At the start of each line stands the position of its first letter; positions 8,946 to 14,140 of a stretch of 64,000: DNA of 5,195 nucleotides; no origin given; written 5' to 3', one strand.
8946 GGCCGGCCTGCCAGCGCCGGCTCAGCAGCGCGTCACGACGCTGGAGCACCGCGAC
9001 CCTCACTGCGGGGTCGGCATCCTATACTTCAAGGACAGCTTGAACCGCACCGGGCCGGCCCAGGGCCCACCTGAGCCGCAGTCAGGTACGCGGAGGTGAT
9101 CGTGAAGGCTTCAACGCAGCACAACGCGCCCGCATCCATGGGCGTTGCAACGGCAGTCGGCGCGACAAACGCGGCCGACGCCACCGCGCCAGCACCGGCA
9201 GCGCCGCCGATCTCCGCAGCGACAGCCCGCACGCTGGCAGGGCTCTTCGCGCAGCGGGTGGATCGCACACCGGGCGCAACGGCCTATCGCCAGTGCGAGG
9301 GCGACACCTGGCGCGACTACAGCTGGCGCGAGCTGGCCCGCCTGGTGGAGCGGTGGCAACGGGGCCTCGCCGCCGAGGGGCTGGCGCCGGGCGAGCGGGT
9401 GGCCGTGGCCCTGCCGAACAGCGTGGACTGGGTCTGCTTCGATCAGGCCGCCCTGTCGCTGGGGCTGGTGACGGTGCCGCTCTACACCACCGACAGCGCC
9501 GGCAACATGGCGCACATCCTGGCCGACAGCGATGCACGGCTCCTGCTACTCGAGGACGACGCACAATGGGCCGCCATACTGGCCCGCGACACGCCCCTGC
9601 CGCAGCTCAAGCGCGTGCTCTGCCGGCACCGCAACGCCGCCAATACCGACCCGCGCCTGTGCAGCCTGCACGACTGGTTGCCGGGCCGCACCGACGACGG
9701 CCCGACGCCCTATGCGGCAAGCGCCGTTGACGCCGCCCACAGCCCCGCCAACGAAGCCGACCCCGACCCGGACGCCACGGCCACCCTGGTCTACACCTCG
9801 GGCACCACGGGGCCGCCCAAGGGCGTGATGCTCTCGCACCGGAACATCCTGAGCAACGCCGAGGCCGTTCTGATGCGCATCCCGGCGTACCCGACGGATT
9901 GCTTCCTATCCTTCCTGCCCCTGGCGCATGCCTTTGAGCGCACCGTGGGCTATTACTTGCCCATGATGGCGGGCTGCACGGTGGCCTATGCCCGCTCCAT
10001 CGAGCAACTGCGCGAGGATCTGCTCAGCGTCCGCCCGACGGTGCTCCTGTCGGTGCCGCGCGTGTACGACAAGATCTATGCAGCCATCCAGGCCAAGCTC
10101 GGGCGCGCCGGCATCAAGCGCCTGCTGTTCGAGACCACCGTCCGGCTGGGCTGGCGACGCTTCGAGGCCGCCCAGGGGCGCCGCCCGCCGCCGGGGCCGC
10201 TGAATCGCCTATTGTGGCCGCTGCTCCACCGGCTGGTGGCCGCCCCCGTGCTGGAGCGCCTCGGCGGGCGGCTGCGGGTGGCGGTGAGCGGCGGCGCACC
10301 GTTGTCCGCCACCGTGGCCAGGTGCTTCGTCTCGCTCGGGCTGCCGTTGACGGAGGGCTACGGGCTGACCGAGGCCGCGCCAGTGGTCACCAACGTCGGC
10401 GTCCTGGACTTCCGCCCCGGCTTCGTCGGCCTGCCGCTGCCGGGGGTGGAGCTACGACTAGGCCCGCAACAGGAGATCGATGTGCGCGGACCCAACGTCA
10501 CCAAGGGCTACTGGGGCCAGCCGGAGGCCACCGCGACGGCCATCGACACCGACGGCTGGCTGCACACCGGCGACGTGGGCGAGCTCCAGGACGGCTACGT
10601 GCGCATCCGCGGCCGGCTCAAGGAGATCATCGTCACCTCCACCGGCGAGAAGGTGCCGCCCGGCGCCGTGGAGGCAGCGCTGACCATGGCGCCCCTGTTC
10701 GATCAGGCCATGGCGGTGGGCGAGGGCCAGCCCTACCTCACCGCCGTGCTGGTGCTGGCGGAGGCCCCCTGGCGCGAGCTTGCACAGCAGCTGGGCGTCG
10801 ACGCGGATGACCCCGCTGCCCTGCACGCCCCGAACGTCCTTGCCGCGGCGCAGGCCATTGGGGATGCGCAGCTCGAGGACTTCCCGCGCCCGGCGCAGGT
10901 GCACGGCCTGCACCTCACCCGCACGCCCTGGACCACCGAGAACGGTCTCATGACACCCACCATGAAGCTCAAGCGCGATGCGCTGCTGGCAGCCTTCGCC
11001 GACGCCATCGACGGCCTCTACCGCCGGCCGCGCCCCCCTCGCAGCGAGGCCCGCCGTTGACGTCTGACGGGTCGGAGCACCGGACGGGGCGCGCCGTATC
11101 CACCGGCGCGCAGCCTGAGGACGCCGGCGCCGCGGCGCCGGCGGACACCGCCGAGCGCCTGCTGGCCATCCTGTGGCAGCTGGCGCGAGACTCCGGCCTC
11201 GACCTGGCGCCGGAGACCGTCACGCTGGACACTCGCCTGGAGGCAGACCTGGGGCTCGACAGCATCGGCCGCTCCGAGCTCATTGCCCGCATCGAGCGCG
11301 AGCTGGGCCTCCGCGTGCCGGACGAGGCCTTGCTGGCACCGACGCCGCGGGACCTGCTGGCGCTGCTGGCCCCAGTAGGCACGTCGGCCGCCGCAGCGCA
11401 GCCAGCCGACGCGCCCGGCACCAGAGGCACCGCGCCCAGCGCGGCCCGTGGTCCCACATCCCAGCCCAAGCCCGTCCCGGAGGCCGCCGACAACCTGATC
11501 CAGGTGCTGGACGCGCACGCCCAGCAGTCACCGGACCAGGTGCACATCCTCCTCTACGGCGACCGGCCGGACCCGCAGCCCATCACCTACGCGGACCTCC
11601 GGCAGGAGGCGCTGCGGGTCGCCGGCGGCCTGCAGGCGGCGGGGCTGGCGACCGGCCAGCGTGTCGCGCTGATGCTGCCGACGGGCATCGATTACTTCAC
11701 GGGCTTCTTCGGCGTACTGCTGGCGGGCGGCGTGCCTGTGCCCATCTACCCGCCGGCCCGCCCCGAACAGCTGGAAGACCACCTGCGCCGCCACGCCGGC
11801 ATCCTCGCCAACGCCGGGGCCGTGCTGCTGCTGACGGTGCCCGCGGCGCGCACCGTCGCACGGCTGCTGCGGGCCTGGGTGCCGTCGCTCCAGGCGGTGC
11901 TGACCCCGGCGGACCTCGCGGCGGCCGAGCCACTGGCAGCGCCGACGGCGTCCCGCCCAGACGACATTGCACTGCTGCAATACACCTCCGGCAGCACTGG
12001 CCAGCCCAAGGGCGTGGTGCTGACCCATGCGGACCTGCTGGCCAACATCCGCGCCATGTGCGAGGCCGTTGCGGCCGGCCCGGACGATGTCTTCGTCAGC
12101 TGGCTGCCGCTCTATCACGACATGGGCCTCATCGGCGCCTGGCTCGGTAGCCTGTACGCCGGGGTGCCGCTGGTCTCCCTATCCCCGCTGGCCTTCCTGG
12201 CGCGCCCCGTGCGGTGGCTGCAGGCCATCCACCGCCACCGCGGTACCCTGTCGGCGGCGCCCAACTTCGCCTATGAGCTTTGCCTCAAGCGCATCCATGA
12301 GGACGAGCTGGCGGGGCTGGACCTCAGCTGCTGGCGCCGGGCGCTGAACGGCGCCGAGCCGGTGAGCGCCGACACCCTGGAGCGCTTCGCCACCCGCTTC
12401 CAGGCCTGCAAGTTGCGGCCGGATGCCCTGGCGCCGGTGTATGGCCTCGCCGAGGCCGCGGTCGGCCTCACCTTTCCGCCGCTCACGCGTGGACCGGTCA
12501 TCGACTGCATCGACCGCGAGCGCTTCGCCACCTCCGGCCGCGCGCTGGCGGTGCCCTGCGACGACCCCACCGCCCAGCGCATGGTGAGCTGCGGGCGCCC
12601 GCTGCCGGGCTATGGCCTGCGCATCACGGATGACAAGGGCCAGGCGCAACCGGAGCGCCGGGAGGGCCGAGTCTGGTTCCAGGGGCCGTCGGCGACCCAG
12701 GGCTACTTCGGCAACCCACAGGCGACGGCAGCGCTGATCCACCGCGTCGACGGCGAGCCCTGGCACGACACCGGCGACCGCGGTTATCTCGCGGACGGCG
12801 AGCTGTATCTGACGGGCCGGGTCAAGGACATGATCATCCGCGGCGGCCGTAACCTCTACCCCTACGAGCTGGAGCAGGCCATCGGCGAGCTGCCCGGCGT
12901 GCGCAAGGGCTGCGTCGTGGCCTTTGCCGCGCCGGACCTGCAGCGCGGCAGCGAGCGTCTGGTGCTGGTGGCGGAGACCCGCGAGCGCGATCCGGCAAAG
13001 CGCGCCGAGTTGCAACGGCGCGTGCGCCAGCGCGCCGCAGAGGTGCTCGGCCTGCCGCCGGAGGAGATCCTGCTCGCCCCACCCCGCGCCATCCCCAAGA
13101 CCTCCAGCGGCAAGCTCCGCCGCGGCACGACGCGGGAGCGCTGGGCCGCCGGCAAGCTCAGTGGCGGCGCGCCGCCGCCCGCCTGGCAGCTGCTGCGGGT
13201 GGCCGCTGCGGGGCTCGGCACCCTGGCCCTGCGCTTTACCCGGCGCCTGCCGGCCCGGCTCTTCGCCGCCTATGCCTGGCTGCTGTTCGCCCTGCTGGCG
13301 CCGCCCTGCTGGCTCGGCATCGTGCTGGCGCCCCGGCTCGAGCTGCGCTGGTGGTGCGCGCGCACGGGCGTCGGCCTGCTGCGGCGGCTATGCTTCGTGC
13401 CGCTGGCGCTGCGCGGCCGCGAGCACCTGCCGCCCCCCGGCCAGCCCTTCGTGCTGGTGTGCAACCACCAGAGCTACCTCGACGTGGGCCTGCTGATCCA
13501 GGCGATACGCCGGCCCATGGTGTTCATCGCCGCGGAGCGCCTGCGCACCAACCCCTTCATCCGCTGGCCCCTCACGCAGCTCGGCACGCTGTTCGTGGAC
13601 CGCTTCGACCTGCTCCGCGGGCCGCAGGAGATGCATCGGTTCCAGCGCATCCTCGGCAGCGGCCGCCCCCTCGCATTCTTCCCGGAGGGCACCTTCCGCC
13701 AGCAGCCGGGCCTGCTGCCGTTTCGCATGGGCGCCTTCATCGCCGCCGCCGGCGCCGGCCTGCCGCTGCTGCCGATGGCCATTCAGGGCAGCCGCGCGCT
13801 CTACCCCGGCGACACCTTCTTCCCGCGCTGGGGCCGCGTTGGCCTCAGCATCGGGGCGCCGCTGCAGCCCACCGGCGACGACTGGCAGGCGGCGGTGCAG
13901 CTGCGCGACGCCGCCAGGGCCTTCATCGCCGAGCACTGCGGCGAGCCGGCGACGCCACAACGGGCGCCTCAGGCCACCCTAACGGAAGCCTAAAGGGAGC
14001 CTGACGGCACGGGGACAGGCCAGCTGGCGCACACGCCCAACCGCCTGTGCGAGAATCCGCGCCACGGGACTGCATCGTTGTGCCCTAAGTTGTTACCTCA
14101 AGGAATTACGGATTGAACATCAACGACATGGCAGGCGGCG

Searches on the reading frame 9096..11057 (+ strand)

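Call 20: search_protein_families(library=pfam, proteins=[window:9096-11057:+], max_evalue=0.0001)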
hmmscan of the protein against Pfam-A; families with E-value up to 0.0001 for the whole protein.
window:9096-11057:+ (654 aa): 2 families
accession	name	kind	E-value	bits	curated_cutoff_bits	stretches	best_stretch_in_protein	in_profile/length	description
PF00501.34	AMP-binding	-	1.2e-76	258.4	29.9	1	51-473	1-384/384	AMP-binding enzyme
PF23562.2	AMP-binding_C_3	-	3.6e-08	34.2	20.8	1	510-644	2-122/124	AMP-binding enzyme C-terminal domain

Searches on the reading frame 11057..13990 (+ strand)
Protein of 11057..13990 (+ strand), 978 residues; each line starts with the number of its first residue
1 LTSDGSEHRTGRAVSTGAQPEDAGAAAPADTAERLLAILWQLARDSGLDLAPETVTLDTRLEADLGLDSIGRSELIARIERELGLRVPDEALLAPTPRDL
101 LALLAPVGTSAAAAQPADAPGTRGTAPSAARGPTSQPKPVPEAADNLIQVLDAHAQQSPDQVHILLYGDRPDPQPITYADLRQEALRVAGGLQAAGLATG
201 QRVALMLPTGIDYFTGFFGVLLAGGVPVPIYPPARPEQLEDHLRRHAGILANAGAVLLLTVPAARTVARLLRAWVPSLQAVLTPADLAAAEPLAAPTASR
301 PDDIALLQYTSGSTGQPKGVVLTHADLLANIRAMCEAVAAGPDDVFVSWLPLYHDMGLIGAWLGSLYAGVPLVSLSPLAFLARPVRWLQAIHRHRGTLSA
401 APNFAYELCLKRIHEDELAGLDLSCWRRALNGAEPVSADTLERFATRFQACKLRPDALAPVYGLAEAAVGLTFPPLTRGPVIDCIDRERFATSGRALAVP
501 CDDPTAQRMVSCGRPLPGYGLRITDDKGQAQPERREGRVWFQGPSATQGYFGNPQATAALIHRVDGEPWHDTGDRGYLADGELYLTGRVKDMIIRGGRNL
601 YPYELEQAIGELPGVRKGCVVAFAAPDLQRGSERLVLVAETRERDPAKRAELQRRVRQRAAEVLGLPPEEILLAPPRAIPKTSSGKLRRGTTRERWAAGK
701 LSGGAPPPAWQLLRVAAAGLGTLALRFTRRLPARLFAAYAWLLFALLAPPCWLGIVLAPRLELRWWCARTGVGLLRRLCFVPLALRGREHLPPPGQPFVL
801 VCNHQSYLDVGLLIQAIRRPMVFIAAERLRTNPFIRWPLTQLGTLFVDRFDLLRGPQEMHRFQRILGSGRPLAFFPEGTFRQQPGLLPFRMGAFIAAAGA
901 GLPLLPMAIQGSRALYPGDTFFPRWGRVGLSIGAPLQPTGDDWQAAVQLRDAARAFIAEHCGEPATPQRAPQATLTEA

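Call 20: search_protein_families(library=pfam, proteins=[window:11057-13990:+], max_evalue=0.0001)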
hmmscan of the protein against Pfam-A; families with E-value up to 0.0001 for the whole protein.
window:11057-13990:+ (978 aa): 4 families
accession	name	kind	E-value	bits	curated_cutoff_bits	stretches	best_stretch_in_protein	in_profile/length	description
PF00501.34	AMP-binding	-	2.5e-71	240.9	29.9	1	152-551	2-384/384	AMP-binding enzyme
PF01553.26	Acyltransferase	-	1.5e-25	90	23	1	786-909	5-131/132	Acyltransferase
PF00550.31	PP-binding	-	4e-12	46.7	20.8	1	48-104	11-67/67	Phosphopantetheine attachment site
PF13193.12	AMP-binding_C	-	5.9e-05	24.3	24.5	0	604-686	1-76/76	AMP-binding enzyme C-terminal domain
